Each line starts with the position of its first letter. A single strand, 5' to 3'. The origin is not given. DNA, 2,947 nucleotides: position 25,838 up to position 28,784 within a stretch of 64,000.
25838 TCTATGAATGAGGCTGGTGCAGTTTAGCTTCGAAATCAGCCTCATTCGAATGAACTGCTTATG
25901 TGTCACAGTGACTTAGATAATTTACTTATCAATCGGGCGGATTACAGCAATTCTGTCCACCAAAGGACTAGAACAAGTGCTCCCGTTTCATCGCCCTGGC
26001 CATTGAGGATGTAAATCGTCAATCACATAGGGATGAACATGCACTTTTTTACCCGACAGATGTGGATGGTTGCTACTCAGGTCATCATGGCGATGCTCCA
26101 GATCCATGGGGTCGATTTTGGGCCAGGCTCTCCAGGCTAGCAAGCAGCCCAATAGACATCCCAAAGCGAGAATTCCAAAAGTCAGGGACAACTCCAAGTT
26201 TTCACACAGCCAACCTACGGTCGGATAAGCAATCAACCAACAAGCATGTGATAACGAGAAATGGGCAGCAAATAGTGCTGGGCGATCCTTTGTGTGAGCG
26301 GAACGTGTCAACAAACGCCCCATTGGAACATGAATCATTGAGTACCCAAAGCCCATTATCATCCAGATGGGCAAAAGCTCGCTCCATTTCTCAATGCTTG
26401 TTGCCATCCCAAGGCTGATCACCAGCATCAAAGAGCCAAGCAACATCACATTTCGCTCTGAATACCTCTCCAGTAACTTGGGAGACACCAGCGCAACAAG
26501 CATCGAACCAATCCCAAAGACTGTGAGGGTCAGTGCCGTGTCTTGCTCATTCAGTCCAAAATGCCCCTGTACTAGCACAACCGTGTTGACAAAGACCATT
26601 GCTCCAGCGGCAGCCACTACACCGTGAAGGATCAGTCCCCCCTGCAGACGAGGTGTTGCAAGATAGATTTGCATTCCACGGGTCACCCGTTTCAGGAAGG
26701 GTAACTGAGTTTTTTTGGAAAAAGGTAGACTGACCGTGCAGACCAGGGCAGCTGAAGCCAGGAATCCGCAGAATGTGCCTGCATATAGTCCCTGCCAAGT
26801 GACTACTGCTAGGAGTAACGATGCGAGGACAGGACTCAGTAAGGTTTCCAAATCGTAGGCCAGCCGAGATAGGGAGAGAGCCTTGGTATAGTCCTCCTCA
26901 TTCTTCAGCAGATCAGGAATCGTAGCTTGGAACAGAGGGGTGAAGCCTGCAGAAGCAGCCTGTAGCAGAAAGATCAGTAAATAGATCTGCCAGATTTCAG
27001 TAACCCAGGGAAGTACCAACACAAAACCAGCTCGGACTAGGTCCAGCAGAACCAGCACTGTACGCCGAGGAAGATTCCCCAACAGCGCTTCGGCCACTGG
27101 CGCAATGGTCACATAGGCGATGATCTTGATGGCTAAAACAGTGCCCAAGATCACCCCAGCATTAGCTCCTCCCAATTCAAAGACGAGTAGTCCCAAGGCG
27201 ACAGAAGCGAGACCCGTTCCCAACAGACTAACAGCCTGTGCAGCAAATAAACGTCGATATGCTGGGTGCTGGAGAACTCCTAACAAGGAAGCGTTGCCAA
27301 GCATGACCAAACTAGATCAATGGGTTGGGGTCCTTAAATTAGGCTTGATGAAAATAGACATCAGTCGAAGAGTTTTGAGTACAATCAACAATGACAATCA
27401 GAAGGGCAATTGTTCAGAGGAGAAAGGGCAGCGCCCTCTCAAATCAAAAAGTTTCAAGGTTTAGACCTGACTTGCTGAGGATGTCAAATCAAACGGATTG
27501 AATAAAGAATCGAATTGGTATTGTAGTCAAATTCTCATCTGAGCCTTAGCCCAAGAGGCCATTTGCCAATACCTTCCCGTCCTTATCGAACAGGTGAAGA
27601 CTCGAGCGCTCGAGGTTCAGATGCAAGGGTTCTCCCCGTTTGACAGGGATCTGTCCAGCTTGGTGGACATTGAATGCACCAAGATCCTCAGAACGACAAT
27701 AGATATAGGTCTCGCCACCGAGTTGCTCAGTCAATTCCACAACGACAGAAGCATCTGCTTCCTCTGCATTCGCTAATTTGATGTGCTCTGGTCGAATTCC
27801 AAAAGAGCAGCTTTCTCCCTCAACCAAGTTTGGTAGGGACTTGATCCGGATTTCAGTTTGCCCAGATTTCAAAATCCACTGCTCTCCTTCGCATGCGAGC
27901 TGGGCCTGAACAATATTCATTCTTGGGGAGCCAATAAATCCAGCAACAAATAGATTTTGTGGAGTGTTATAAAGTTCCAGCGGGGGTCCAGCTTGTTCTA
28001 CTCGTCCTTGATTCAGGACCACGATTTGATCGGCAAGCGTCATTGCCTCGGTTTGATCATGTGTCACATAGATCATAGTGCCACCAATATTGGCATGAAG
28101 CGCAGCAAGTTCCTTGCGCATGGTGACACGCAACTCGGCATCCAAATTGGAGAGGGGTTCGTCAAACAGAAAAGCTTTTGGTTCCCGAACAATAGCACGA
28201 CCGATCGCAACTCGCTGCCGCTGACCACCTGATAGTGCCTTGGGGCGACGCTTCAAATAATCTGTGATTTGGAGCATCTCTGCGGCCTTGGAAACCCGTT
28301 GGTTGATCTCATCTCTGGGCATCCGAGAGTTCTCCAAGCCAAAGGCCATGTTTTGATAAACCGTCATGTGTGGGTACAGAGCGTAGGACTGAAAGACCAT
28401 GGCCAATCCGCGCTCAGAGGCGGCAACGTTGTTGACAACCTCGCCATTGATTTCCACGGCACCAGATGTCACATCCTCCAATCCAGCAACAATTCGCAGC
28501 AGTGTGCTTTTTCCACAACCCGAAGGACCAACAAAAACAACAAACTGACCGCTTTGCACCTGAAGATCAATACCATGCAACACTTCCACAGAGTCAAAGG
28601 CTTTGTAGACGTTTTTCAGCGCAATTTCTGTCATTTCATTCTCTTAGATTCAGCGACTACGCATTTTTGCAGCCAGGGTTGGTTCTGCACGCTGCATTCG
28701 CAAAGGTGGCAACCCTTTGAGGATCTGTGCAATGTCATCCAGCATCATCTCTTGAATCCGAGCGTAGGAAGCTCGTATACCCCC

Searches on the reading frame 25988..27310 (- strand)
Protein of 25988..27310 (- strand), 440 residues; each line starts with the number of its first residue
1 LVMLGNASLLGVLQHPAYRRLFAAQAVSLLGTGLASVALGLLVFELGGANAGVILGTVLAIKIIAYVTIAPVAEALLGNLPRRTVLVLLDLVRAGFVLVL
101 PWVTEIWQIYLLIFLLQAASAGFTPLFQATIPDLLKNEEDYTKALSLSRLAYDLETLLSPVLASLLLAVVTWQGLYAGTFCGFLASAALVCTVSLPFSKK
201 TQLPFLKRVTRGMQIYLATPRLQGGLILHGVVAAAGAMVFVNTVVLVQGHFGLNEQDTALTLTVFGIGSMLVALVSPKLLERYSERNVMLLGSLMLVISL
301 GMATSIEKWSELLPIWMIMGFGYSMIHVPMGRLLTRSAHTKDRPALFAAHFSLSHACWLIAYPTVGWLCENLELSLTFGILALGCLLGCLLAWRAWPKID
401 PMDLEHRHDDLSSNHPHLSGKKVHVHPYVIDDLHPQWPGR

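Call 13: search_protein_families(library=ncbifam, max_evalue=0.001, proteins=[window:25988-27310:-])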
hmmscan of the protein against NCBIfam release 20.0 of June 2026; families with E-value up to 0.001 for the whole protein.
window:25988-27310:- (440 aa): 12 families
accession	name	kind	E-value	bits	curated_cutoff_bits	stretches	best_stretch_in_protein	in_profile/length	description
TIGR00900.1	2A0121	subfamily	8.3e-74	249.1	319.6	1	18-371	1-362/364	H+ Antiporter protein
TIGR00880.1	2_A_01_02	superfamily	1.9e-14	54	131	2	261-397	3-139/141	multidrug resistance protein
NF007792.0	PRK10489.1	equivalog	1.4e-11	44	324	1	14-323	15-326/419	enterobactin transporter EntS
TIGR00897.2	2A0118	subfamily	1.2e-07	31.1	375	1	249-325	36-116/401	RbtT/DalT/CsbX family MFS transporter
NF008314.0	PRK11102.1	equivalog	1.4e-07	31.1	303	1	80-246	72-238/396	Bcr/CflA family multidrug efflux MFS transporter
TIGR00893.1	2A0114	subfamily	1.7e-07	30.6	395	1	55-190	31-167/399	D-galactonate transporter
NF006386.0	PRK08633.1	equivalog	2e-07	29.1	1221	1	45-398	39-412/1147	acyl-[ACP]--phospholipid O-acyltransferase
NF000245.1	macrolide_MefA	exception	2.6e-07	30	675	1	20-300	13-299/405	macrolide efflux MFS transporter Mef(A)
NF007782.0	PRK10473.1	subfamily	2.7e-07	30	417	1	110-391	94-374/394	MdtL family multidrug efflux MFS transporter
NF033135.1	cmx_cmrA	equivalog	2.1e-05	23.7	400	1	66-321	51-302/374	Cmx/CmrA family chloramphenicol efflux MFS transporter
TIGR00710.1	efflux_Bcr_CflA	subfamily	4.2e-05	23.2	200.9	1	237-401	21-185/385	Bcr/CflA family efflux MFS transporter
NF053757.1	BclibactTpBcbE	equivalog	0.00062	18.8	600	0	62-385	47-378/394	bacillibactin exporter BcbE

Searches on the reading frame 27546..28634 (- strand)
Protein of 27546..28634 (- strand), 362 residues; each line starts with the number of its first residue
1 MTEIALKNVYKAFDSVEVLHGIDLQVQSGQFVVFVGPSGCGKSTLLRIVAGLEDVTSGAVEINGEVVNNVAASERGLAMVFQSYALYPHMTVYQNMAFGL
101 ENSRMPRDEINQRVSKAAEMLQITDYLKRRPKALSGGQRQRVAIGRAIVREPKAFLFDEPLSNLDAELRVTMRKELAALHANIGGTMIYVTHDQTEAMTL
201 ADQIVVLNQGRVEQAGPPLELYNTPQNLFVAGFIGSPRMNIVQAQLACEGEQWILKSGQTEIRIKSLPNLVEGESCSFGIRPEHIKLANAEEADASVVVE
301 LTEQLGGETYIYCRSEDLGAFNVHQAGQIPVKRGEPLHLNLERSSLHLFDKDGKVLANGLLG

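Call 13: search_protein_families(library=ncbifam, max_evalue=0.001, proteins=[window:27546-28634:-])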
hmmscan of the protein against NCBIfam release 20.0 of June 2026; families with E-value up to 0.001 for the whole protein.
window:27546-28634:- (362 aa): 187 families (the best 25 are shown)
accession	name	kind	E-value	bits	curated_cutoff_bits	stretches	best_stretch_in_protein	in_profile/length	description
NF008653.0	PRK11650.1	subfamily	1.2e-142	475.3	432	1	1-354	1-352/357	sn-glycerol-3-phosphate ABC transporter ATP-binding protein UgpC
NF008233.0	PRK11000.1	equivalog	8.6e-130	432.8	568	1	1-355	1-359/369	maltose/maltodextrin ABC transporter ATP-binding protein MalK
TIGR03265.1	PhnT2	equivalog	1.5e-97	327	457.7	1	3-349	4-352/353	putative 2-aminoethylphosphonate ABC transporter ATP-binding protein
NF006987.0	PRK09452.1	equivalog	2.5e-97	326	482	1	4-294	18-308/378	spermidine/putrescine ABC transporter ATP-binding protein PotA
NF043075.1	MMSYN1_0197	equivalog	4.2e-92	308.7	550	1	4-349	3-339/341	spermidine/putrescine ABC transporter ATP-binding protein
NF040933.2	ABC_arch_GlcV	equivalog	1.2e-91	307.3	450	1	3-349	2-357/357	glucose ABC transporter ATP-binding protein GlcV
TIGR01187.1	potA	subfamily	3.6e-89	299.1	355.6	1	35-296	2-263/325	polyamine ABC transporter ATP-binding protein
NF008513.0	PRK11432.1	equivalog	3.3e-85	286.1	496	1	4-314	7-312/351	ferric ABC transporter ATP-binding protein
TIGR00968.1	3a0106s01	subfamily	4.2e-78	262.1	342.75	1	4-236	1-233/237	sulfate ABC transporter ATP-binding protein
NF008105.0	PRK10851.1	equivalog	1.4e-75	254.3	502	1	4-304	3-299/362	sulfate/thiosulfate ABC transporter ATP-binding protein CysA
TIGR03258.1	PhnT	equivalog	1.5e-75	254.5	499.15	1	4-292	9-300/359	2-aminoethylphosphonate ABC transport system ATP-binding subunit PhnT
NF008621.0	PRK11607.1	equivalog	3.3e-75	253.3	613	1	5-295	21-312/377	putrescine ABC transporter ATP-binding subunit PotG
NF040840.2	tungstate_WtpC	equivalog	1.1e-74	251.8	440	1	5-290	3-281/347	tungstate ABC transporter ATP-binding protein WtpC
TIGR01186.1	proV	subfamily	4.9e-60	203.5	326.6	1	20-243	10-239/363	betaine/proline/choline family ABC transporter ATP-binding protein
TIGR01277.1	thiQ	equivalog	6.2e-53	179.6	245.05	1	20-215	15-210/213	thiamine ABC transporter ATP-binding protein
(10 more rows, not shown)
